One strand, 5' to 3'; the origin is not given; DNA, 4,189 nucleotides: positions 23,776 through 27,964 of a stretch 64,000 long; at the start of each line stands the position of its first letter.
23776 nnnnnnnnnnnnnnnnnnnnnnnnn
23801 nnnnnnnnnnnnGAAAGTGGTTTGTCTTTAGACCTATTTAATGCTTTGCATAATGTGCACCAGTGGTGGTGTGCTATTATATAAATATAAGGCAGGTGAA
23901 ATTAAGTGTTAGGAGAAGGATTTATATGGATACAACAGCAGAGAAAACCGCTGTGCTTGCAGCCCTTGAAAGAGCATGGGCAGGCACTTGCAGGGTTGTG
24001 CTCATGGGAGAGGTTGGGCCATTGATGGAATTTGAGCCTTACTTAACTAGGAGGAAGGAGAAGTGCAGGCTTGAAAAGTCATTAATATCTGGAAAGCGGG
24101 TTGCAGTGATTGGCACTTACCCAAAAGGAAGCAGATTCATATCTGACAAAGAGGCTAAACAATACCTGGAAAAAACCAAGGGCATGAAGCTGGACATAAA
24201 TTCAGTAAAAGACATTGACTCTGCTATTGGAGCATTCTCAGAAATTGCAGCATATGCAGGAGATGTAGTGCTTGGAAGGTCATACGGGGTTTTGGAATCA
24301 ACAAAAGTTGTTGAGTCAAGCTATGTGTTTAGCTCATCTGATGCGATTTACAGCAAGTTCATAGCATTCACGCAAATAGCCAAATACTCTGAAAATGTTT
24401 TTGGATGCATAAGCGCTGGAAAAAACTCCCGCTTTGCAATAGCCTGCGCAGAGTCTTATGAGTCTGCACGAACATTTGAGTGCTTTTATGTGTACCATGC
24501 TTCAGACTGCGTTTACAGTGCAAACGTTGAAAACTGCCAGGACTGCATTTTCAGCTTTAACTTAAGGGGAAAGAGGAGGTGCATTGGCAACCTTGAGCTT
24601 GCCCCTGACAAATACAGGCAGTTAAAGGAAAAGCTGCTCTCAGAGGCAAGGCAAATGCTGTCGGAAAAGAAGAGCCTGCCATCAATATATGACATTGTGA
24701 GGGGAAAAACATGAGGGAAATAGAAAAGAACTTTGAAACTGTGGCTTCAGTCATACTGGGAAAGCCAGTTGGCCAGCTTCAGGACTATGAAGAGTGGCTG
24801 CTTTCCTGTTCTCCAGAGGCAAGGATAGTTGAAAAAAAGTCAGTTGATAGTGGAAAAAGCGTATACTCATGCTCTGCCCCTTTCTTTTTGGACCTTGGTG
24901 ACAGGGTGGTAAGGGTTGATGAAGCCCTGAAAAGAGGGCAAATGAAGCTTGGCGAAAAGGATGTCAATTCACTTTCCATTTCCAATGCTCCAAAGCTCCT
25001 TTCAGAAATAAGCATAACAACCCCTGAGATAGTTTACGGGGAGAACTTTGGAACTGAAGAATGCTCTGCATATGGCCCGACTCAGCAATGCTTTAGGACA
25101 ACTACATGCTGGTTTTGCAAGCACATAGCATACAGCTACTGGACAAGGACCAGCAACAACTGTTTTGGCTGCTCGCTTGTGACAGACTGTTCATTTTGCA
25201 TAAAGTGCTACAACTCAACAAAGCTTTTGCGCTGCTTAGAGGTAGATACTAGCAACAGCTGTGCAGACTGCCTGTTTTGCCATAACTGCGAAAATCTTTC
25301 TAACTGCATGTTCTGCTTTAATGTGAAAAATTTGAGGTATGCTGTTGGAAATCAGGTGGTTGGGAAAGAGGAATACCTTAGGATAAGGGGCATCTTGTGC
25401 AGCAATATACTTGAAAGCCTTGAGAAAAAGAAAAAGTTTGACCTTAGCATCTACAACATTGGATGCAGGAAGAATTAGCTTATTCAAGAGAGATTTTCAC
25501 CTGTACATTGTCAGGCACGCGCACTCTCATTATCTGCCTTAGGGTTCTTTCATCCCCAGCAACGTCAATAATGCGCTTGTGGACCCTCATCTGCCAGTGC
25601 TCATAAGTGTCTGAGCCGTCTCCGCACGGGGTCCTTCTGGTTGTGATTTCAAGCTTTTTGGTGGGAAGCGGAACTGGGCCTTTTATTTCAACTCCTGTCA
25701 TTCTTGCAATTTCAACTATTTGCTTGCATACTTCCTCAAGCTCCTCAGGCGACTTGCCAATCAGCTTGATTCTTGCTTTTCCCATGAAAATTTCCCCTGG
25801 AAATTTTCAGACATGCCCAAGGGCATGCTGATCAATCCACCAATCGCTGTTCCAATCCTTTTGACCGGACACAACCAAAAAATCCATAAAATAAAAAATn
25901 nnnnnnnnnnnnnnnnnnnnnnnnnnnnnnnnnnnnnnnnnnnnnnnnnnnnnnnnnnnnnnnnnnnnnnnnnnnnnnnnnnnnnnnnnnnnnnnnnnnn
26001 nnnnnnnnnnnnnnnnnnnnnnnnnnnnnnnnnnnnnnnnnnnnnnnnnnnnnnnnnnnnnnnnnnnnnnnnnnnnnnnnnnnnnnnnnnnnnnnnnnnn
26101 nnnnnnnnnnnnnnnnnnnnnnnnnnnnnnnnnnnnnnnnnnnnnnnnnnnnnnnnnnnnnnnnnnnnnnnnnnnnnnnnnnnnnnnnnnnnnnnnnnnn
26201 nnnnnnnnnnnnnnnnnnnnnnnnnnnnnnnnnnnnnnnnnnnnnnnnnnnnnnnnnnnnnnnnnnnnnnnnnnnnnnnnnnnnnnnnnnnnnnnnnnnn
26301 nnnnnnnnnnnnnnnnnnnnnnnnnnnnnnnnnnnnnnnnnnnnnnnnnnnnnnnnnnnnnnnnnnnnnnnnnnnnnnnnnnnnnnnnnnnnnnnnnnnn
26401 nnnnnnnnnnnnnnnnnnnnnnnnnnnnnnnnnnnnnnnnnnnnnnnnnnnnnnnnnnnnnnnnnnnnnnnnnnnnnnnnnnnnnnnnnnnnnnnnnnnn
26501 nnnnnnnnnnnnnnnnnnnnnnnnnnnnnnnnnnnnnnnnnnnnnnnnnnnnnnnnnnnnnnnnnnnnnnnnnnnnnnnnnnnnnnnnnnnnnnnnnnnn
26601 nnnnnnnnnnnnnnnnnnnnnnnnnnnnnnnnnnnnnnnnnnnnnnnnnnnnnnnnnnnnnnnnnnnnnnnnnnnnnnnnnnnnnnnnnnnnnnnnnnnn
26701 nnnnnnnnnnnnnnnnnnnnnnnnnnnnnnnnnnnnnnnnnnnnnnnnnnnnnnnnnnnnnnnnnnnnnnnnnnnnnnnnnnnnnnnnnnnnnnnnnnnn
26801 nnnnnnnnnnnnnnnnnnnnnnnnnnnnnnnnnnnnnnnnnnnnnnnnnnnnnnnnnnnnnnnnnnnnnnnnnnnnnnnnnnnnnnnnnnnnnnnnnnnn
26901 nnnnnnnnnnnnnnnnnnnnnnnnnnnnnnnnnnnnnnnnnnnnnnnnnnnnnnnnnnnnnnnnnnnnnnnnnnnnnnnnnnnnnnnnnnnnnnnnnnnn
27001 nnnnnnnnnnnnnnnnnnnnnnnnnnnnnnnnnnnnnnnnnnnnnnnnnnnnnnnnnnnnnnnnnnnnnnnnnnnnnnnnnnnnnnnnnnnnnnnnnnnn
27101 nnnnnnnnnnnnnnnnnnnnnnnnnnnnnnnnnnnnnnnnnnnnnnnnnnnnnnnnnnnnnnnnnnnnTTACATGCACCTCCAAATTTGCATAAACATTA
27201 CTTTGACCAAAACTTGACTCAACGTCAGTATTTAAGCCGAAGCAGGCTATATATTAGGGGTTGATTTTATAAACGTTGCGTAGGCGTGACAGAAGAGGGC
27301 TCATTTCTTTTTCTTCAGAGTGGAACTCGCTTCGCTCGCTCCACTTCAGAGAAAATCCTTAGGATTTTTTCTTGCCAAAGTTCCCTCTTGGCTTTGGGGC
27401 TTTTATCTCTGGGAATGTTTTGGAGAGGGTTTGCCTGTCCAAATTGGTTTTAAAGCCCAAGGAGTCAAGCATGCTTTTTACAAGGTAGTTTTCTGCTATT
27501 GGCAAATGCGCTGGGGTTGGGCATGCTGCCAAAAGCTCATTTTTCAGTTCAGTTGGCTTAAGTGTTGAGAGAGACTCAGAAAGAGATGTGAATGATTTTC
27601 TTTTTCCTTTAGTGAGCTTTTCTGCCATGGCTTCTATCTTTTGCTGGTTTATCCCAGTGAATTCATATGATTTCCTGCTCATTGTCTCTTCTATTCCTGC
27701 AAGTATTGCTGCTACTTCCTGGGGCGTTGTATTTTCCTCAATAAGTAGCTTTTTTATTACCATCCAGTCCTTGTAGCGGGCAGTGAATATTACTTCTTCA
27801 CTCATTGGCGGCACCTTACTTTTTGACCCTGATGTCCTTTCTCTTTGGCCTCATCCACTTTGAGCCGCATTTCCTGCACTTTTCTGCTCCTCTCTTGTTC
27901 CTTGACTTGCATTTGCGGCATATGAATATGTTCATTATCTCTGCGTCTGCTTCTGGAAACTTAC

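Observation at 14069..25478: Three paralogous ~530-aa Cys-rich two-module proteins bracket two ftsZ paralogs, and one copy is split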

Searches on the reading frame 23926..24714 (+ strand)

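Call 3: search_protein_families(library=pfam, proteins=[window:23926-24714:+], max_evalue=1)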
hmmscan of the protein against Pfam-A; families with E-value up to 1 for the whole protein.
window:23926-24714:+ (262 aa): 2 families
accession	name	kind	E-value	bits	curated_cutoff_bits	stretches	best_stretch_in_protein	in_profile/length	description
PF09951.15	Imm33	-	0.11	12.8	25.4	0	68-104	29-66/87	Immunity protein Imm33 domain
PF09183.16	DUF1947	-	0.17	12.5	22.5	1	71-98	4-31/65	Domain of unknown function (DUF1947)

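Call 9: search_protein_families(library=ncbifam, proteins=[window:23926-24714:+], max_evalue=1)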
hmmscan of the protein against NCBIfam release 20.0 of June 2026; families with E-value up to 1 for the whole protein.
window:23926-24714:+ (262 aa): 0 families

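Call 34: search_protein_families(library=padloc, proteins=[window:23926-24714:+], max_evalue=1)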
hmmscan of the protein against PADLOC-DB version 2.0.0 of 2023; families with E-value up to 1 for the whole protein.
window:23926-24714:+ (262 aa): 0 families

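Call 35: search_protein_families(library=phrogs, proteins=[window:23926-24714:+], max_evalue=1)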
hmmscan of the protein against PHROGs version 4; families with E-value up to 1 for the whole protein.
window:23926-24714:+ (262 aa): 0 families

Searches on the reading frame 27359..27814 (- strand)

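Call 31: search_protein_families(library=pfam, proteins=[window:27359-27814:-], max_evalue=0.001)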
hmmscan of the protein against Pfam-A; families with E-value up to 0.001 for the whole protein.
window:27359-27814:- (151 aa): 1 family
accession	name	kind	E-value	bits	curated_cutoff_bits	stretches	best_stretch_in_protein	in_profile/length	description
PF10869.13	DUF2666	-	1.4e-20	74.4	23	1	6-132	2-130/135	Domain of unknown function (DUF2666)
